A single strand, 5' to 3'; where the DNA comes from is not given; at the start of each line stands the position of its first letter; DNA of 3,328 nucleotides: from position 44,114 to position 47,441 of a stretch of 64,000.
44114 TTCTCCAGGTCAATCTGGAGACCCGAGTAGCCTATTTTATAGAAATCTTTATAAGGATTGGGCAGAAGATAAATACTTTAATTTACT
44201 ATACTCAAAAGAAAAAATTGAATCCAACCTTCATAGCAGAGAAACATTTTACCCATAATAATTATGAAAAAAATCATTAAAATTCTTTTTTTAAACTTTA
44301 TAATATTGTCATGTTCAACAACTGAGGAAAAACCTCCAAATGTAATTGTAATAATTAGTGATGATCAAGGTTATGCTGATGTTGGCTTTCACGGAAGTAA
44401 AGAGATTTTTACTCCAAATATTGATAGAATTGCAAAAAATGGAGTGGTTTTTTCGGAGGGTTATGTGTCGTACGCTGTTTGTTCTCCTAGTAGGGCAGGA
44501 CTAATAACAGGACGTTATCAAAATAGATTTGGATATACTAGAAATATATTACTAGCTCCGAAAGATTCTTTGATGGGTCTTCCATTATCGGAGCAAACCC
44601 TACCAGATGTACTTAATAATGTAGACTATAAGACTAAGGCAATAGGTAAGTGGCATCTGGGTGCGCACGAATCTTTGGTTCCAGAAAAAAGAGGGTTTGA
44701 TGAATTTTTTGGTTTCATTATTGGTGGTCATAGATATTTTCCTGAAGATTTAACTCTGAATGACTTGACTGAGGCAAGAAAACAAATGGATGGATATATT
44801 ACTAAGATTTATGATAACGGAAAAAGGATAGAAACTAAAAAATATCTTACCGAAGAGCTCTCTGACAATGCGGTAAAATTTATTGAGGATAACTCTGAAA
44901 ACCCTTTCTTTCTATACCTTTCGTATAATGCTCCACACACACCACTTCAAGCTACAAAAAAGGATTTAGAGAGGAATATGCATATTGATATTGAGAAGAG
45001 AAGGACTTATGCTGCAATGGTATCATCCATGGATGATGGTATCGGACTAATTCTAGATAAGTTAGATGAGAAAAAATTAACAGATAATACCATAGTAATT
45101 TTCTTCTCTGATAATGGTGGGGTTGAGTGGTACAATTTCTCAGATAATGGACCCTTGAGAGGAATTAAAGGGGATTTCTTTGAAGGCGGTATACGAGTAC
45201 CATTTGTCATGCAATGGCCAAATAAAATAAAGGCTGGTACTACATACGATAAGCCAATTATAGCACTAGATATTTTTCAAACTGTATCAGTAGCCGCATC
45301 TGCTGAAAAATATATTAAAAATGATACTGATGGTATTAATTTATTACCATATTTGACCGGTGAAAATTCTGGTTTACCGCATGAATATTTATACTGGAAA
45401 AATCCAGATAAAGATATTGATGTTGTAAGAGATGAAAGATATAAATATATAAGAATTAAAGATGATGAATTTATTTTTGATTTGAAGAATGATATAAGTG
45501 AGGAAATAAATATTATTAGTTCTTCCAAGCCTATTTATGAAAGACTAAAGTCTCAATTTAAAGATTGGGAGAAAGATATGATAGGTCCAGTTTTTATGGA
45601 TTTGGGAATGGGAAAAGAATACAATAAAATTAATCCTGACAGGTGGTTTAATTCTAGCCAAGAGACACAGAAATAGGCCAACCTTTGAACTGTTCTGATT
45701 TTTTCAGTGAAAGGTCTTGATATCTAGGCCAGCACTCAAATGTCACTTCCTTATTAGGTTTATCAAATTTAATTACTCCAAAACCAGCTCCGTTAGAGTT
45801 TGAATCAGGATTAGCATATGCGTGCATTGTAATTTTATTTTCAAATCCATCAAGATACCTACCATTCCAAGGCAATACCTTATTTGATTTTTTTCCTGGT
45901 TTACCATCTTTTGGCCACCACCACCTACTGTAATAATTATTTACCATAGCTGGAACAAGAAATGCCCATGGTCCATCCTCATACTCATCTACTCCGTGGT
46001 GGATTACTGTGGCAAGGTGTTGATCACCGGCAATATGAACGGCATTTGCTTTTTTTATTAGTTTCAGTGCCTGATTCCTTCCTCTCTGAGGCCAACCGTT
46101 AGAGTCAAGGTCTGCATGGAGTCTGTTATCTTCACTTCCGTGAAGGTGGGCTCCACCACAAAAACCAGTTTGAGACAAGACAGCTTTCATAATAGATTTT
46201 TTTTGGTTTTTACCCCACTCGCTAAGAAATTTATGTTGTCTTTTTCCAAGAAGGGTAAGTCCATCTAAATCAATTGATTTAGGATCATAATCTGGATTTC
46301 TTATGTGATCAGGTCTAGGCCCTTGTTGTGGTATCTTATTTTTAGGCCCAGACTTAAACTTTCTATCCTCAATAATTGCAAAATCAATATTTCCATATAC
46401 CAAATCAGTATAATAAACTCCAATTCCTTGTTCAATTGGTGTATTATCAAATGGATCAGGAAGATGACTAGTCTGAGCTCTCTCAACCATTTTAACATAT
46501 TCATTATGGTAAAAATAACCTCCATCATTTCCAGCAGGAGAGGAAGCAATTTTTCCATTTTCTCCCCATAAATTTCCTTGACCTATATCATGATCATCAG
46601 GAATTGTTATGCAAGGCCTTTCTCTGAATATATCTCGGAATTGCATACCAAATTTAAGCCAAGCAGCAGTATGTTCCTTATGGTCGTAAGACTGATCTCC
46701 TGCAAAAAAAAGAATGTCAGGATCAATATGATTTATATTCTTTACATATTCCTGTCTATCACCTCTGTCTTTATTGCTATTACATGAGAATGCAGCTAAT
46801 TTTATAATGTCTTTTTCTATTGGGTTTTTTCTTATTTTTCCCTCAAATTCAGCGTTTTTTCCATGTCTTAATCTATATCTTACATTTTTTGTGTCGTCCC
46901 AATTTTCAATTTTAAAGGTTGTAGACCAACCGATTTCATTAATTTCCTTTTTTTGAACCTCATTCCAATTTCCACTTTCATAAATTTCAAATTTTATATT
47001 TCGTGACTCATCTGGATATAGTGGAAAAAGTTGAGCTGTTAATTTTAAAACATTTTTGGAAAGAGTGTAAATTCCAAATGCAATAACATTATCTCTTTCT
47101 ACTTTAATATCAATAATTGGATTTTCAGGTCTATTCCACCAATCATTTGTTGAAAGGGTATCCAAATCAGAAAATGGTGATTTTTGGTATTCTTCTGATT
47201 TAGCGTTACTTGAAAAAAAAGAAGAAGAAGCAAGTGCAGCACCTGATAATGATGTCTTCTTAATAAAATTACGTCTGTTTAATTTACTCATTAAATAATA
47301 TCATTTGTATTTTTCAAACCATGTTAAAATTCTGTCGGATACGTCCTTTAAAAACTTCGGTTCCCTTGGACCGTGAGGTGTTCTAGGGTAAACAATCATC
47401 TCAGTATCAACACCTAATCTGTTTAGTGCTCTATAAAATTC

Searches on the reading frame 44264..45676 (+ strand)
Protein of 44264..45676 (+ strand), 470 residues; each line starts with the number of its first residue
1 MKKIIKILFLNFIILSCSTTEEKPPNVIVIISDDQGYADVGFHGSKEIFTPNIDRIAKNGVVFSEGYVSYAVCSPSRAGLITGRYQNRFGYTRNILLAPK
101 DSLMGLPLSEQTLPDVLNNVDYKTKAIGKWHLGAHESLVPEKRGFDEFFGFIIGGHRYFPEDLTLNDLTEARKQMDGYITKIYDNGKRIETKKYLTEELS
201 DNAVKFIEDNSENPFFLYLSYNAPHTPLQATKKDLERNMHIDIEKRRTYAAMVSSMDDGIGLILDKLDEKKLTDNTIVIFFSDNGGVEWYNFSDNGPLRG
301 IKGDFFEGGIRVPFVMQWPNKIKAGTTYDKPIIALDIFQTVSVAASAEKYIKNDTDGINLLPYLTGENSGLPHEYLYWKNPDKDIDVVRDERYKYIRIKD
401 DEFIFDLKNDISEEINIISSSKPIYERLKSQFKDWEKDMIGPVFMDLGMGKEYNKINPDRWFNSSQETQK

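Call 54: search_protein_families(library=pfam, proteins=[window:44264-45676:+], max_evalue=0.00001)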
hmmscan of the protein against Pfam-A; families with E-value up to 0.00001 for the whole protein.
window:44264-45676:+ (470 aa): 3 families
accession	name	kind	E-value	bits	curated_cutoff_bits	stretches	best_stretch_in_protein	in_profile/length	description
PF00884.28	Sulfatase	-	3.6e-62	210.8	25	1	25-342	1-296/301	Sulfatase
PF16347.10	SGSH_C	-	1.8e-10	41.6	29.3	1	306-434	12-150/154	N-sulphoglucosamine sulphohydrolase, C-terminal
PF01663.27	Phosphodiest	-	1.2e-06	28.8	23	1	29-288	2-223/342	Type I phosphodiesterase / nucleotide pyrophosphatase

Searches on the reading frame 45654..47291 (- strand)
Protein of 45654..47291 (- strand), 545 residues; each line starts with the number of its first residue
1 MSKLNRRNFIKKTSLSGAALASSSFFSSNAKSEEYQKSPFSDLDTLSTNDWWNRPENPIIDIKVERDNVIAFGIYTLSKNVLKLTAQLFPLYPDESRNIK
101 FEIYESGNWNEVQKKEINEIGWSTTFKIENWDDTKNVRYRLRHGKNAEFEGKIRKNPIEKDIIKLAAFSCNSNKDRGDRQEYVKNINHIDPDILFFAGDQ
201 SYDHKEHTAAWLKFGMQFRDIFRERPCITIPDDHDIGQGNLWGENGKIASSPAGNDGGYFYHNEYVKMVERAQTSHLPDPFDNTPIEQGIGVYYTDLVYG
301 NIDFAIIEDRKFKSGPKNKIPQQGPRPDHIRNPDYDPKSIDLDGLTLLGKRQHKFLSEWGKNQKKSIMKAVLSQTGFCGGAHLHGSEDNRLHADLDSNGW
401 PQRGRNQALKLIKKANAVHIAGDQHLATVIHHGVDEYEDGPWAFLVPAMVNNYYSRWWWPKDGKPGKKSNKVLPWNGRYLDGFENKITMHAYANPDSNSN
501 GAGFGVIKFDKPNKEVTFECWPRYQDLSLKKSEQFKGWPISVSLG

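Call 54: search_protein_families(library=pfam, proteins=[window:45654-47291:-], max_evalue=0.00001)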
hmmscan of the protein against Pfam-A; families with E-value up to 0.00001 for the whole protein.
window:45654-47291:- (545 aa): 1 family
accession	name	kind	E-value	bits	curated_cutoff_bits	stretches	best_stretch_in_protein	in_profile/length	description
PF09423.15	PhoD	-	9.3e-11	41.9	27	1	217-435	78-274/343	PhoD-like phosphatase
